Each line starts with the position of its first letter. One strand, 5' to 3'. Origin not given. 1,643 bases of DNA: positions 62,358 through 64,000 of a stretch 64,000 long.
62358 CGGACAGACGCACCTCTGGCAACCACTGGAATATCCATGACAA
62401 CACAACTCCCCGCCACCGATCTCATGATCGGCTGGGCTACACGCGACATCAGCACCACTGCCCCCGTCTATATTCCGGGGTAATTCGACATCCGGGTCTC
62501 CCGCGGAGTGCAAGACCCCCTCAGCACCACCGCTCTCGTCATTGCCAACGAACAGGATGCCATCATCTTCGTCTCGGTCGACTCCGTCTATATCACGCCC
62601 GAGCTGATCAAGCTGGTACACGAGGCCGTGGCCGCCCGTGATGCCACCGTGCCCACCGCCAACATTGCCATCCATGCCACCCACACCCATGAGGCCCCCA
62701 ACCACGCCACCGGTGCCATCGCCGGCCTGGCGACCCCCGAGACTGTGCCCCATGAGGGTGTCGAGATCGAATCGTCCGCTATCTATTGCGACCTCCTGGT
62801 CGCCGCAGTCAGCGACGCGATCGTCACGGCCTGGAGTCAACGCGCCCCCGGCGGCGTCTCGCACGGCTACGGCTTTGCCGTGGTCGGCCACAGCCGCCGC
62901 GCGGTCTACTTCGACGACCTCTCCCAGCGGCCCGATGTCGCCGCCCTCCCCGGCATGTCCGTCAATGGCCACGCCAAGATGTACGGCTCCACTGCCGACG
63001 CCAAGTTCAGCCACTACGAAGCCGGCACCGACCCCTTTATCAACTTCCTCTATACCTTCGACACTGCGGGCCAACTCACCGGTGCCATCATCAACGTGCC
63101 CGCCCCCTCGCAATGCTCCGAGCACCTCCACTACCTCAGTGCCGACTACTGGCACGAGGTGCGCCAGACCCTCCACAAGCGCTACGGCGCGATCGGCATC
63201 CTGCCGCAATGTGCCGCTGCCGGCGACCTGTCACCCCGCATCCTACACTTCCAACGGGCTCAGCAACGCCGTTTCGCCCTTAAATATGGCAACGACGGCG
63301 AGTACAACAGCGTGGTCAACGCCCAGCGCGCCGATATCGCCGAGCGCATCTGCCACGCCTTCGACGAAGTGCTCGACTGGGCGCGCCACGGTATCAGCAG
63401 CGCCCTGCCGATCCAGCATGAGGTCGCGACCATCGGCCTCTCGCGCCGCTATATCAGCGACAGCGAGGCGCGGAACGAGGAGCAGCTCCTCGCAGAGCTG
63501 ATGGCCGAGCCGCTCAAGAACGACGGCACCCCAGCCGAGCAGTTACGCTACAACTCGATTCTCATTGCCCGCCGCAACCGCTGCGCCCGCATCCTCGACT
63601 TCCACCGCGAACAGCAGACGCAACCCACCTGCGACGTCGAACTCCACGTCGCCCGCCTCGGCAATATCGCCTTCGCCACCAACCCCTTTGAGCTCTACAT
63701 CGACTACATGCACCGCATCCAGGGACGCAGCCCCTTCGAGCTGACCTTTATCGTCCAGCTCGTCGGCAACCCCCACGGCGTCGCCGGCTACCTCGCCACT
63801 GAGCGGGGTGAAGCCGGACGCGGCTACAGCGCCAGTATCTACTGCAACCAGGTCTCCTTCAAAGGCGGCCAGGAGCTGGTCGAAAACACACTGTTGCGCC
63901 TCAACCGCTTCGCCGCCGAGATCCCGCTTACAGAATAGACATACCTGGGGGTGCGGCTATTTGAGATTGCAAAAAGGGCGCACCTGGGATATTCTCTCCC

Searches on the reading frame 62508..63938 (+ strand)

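Call 40: search_protein_families(library=pfam, proteins=[window:62508-63938:+], max_evalue=0.001)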
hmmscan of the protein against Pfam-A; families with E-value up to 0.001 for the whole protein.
window:62508-63938:+ (476 aa): 1 family
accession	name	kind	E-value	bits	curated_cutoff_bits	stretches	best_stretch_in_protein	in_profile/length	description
PF04734.18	Ceramidase_alk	-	7.1e-05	22.1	32.1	1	8-117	39-142/509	Neutral/alkaline non-lysosomal ceramidase, N-terminal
